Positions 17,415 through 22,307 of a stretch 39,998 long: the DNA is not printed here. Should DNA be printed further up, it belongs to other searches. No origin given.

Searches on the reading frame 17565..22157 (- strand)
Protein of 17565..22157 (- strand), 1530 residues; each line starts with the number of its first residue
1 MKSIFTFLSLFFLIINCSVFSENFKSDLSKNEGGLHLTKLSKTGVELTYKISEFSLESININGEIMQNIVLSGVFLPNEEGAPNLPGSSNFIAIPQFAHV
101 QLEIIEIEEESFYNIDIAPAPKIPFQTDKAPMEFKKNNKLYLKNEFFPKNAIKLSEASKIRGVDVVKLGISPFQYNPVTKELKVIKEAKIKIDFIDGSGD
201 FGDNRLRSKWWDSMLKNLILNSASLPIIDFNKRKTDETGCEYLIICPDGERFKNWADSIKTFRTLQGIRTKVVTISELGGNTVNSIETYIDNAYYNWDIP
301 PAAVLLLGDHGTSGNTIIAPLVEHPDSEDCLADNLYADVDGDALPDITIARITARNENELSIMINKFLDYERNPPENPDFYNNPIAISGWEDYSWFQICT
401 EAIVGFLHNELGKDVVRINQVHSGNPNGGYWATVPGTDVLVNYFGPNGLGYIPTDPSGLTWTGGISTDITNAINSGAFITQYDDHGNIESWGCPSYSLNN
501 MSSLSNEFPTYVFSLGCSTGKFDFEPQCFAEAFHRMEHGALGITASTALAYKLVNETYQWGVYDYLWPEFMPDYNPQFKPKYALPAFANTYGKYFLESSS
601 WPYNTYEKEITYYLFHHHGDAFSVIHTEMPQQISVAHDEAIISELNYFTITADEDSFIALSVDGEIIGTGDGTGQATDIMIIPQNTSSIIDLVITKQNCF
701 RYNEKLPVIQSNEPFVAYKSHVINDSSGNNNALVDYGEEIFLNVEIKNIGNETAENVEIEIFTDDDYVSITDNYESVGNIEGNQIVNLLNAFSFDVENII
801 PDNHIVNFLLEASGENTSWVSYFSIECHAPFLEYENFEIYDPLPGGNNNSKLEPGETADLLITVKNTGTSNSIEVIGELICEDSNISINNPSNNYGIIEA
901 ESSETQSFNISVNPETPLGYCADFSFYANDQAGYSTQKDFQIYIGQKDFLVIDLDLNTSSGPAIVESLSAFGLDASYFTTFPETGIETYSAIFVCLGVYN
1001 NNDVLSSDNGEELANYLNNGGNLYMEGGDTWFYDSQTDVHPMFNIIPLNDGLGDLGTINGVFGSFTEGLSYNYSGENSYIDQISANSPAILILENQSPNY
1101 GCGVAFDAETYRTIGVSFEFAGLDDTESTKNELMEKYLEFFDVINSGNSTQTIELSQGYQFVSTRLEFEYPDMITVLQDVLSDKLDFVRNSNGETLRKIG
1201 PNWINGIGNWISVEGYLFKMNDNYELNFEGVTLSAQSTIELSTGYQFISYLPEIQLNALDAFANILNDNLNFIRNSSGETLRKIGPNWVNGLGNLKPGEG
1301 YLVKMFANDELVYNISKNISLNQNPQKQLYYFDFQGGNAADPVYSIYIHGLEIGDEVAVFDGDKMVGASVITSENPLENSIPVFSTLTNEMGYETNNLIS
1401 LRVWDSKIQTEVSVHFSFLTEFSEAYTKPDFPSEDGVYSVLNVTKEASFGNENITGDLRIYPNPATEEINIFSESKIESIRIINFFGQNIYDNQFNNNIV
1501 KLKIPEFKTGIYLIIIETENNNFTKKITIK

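Call 34: search_protein_families(library=pfam, proteins=[window:17565-22157:-])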
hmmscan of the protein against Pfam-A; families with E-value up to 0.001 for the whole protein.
window:17565-22157:- (1530 aa): 5 families
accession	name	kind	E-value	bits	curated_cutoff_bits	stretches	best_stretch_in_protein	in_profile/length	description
PF01364.23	Peptidase_C25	-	1.6e-47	163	23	1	242-620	1-369/374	Peptidase family C25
PF08126.16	Propeptide_C25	-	2.9e-22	79.2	22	1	46-194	23-172/205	Propeptide_C25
PF18962.6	Por_Secre_tail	-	9.5e-12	45.5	27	1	1460-1529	1-75/75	Secretion system C-terminal sorting domain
PF03785.20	Peptidase_C25_C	-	2e-05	24.8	25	1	630-699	1-71/79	Peptidase family C25, C terminal ig-like domain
PF07705.17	CARDB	-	4e-05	24.2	22.7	0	730-769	11-50/101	CARDB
